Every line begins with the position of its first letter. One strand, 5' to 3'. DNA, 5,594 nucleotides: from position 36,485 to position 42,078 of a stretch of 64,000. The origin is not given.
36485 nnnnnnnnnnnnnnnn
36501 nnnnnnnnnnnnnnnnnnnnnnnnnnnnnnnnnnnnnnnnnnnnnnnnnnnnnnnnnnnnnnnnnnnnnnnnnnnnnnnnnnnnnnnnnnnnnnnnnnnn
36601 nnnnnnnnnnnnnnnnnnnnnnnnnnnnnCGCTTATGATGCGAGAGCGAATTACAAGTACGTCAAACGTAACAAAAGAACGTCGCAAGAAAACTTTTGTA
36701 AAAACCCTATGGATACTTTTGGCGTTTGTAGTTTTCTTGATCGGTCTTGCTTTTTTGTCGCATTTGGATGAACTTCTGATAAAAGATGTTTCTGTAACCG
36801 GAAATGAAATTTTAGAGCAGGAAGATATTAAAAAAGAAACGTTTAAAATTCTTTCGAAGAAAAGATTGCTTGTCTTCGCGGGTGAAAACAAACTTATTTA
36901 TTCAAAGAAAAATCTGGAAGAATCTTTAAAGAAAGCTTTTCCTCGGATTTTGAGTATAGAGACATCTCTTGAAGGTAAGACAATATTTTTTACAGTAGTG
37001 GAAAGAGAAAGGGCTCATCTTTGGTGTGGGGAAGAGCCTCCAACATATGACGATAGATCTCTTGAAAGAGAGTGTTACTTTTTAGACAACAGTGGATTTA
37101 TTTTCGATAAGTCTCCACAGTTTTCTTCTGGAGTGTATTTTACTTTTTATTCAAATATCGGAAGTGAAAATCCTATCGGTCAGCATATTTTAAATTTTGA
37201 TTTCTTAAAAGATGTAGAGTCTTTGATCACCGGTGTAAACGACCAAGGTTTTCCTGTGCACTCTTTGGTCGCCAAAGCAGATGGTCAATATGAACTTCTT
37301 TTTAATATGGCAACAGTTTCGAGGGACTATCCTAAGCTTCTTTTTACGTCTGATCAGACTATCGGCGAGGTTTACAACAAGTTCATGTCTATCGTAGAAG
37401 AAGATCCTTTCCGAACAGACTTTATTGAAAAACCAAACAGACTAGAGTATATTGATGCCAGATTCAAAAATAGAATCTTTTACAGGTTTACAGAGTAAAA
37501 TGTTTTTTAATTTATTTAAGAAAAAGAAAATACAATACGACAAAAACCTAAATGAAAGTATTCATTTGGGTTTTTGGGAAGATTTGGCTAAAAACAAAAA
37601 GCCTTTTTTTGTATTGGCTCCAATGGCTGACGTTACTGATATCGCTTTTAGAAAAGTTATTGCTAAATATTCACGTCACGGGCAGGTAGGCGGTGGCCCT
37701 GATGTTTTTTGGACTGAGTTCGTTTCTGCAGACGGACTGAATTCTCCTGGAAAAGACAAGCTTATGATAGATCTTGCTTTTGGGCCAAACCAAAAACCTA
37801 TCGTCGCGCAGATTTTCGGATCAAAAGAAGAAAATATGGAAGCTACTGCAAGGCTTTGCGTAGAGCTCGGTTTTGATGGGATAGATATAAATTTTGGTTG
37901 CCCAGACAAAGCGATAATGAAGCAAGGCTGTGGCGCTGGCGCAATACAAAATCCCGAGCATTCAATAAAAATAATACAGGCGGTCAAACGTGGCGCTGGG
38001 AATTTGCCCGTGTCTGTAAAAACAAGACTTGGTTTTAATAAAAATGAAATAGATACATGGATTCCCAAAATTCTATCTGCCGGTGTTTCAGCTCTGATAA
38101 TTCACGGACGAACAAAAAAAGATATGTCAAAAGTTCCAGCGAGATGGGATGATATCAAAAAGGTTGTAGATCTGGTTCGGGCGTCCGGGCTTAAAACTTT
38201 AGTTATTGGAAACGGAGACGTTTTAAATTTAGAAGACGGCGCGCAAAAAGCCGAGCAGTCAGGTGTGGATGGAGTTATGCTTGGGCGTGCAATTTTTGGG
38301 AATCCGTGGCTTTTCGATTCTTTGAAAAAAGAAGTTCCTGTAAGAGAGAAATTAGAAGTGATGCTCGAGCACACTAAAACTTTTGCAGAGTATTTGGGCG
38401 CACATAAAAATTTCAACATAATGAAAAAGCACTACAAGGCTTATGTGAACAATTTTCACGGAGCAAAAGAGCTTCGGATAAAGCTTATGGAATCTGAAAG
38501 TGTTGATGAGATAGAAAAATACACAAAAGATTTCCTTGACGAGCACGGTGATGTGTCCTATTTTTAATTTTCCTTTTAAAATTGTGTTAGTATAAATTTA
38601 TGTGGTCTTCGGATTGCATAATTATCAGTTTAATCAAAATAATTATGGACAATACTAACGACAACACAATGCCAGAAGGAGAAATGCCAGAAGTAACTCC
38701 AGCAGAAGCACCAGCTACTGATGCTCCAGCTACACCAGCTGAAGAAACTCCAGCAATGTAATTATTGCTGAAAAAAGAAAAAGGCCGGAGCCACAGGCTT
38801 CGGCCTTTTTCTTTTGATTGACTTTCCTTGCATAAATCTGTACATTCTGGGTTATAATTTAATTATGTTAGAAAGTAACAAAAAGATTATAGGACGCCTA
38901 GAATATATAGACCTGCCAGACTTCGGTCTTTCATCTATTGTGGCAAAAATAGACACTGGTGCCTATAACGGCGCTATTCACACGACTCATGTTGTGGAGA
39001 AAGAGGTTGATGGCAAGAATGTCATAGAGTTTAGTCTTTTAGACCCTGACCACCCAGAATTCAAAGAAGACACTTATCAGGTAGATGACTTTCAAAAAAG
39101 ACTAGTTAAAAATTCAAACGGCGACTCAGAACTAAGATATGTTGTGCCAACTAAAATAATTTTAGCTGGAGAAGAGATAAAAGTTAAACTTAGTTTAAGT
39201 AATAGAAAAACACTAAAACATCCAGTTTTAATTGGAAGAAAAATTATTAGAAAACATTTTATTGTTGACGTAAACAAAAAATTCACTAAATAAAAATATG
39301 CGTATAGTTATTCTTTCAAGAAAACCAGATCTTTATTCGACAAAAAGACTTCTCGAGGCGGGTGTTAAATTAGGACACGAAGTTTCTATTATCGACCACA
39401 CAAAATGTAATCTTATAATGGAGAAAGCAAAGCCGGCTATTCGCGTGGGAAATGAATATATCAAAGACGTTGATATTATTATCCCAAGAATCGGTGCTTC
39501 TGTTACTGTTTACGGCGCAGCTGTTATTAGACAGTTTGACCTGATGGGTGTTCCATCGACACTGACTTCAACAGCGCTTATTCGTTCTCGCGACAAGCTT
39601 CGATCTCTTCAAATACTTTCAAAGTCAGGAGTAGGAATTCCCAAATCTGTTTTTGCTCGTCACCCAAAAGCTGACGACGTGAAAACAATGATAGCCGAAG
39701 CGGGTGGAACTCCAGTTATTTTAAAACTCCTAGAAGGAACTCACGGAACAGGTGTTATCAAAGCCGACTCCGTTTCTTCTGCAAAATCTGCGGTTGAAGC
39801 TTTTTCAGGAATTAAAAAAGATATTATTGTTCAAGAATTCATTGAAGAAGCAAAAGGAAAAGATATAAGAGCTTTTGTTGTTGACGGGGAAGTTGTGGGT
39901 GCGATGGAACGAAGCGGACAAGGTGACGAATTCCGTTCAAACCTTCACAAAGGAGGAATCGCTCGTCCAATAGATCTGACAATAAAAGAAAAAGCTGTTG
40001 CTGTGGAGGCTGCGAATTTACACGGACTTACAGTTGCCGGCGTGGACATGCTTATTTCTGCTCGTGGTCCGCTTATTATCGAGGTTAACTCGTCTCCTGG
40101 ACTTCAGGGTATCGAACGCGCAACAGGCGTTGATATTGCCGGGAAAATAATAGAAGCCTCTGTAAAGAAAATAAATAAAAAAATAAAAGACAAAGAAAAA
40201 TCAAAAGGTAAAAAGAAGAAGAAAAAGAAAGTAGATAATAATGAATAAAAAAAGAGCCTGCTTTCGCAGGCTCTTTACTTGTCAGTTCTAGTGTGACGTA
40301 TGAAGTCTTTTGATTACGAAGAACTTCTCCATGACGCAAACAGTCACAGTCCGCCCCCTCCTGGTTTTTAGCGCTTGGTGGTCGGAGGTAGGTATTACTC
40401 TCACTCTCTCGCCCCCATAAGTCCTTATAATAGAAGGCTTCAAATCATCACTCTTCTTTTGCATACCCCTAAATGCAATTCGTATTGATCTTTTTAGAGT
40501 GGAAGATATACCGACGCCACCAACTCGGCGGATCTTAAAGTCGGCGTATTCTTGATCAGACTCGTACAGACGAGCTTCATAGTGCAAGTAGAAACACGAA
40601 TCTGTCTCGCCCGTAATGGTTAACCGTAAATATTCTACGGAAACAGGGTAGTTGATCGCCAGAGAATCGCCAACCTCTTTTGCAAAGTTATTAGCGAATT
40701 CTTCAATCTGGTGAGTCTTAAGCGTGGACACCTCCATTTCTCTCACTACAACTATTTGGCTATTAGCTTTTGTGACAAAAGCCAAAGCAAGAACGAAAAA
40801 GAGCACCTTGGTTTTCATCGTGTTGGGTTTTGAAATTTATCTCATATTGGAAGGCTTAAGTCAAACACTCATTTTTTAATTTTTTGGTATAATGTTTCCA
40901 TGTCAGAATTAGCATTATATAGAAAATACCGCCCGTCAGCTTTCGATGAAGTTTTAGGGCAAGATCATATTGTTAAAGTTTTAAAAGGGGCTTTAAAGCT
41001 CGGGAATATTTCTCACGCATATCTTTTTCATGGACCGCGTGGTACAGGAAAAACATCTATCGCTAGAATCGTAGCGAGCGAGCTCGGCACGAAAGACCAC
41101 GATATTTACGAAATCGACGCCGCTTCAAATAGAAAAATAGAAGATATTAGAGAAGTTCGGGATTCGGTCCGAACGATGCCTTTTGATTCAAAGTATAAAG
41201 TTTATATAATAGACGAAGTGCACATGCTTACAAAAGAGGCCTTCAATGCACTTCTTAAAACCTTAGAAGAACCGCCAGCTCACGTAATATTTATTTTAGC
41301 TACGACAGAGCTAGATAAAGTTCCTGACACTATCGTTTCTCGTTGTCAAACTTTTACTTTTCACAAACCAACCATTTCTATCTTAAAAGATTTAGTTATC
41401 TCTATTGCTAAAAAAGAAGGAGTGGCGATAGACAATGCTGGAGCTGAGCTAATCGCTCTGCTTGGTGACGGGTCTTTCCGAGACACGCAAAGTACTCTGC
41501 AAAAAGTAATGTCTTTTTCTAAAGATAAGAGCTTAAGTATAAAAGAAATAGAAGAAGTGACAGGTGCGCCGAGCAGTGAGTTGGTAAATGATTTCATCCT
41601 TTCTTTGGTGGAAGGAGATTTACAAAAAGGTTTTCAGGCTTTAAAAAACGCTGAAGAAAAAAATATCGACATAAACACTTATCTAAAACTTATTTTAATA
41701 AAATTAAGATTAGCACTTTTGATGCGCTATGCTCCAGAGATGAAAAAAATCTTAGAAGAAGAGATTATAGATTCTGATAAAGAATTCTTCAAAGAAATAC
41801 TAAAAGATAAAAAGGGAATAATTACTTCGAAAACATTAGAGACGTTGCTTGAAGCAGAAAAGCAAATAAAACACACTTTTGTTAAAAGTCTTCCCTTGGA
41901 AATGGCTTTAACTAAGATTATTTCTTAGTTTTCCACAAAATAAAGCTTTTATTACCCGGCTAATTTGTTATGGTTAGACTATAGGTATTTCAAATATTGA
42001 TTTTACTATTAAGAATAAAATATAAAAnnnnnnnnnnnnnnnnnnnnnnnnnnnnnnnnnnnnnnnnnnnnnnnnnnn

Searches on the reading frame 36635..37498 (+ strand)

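Call 16: search_protein_families(library=pfam, proteins=[window:36635-37498:+], max_evalue=0.001)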
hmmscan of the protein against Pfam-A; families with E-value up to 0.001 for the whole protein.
window:36635-37498:+ (287 aa): 1 family
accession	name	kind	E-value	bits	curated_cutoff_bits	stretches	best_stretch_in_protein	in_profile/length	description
PF06898.16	YqfD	-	1.9e-05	24.2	25.2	1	21-126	79-174/379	Putative stage IV sporulation protein YqfD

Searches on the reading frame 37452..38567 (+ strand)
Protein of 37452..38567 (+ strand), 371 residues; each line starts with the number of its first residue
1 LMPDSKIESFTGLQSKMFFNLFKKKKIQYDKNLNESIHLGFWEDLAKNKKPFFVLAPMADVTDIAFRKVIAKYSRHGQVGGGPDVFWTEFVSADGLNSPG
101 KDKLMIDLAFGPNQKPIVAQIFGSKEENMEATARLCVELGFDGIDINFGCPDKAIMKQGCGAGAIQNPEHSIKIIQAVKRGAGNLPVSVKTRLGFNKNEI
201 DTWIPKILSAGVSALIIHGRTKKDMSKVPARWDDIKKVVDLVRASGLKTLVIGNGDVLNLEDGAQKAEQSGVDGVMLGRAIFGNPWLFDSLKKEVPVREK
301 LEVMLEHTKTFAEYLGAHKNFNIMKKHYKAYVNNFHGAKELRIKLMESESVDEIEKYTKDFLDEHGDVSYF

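Call 16: search_protein_families(library=pfam, proteins=[window:37452-38567:+], max_evalue=0.001)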
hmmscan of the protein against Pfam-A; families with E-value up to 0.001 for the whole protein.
window:37452-38567:+ (371 aa): 1 family
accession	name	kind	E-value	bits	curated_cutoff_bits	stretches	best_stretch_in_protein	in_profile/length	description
PF01207.24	Dus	-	9.2e-65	219.2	20.4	1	55-358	2-302/311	Dihydrouridine synthase (Dus)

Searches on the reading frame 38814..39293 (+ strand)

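Call 16: search_protein_families(library=pfam, proteins=[window:38814-39293:+], max_evalue=0.001)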
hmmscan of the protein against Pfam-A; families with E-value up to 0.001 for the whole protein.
window:38814-39293:+ (159 aa): 1 family
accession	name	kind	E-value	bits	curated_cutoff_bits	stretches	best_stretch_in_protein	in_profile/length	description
PF05618.17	Zn_protease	-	6.3e-21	75.2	27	1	25-158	1-134/138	Putative ATP-dependent zinc protease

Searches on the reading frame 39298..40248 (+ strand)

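Call 16: search_protein_families(library=pfam, proteins=[window:39298-40248:+], max_evalue=0.001)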
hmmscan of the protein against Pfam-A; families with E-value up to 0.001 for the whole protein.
window:39298-40248:+ (316 aa): 6 families
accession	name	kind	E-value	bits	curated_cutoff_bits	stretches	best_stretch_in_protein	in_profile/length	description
PF08443.16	RimK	-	1.2e-56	191.8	21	1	98-287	2-187/188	RimK-like ATP-grasp domain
PF18030.7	Rimk_N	-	3.2e-34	117.5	26.4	1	1-94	1-94/94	RimK PreATP-grasp domain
PF02955.21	GSH-S_ATP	-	2e-18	66.9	23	1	125-275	21-173/175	Prokaryotic glutathione synthetase, ATP-grasp domain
PF14397.11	ATPgrasp_ST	-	2.7e-12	46.9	31.4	2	234-278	221-267/278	Sugar-transfer associated ATP-grasp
PF02655.19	ATP-grasp_3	-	9.9e-09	35.9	23.2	1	99-265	3-155/160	ATP-grasp domain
PF07478.18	Dala_Dala_lig_C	-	0.00014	21.9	24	1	124-269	17-178/204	D-ala D-ala ligase C-terminus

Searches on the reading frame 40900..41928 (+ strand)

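Call 16: search_protein_families(library=pfam, proteins=[window:40900-41928:+], max_evalue=0.001)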
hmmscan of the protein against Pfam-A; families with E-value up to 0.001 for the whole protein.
window:40900-41928:+ (342 aa): 10 families
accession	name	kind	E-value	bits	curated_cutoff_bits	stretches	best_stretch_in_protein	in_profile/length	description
PF13177.12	DNA_pol3_delta2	-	1.5e-35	123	27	2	75-156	78-159/161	DNA polymerase III, delta subunit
PF00004.35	AAA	-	8.9e-18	65.4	21.2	1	41-152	1-126/131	ATPase family associated with various cellular activities (AAA)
PF05496.18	RuvB_N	-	4.9e-09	36.6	27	1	11-125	2-111/159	Holliday junction DNA helicase RuvB P-loop domain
PF13401.12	AAA_22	-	1.1e-07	32.6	27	0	99-140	85-128/130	AAA domain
PF13173.12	AAA_14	-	8.9e-07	29.4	27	1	40-130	4-93/129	AAA domain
PF06068.19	TIP49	-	1.5e-06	28.1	23.8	0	101-135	277-310/347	TIP49 P-loop domain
PF07728.20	AAA_5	-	2.5e-06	28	22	1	42-128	3-96/139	AAA domain (dynein-related subfamily)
PF13604.12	AAA_30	-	1.6e-05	25.2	27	1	42-132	22-122/191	AAA domain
PF12775.13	AAA_7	-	0.00021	21.3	25.8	1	37-117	32-119/181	P-loop containing dynein motor region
PF22608.2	DNAX_ATPase_lid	-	0.00059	20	27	0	168-201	8-41/49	DNA polymerase III clamp loader subunit, ATPase lid domain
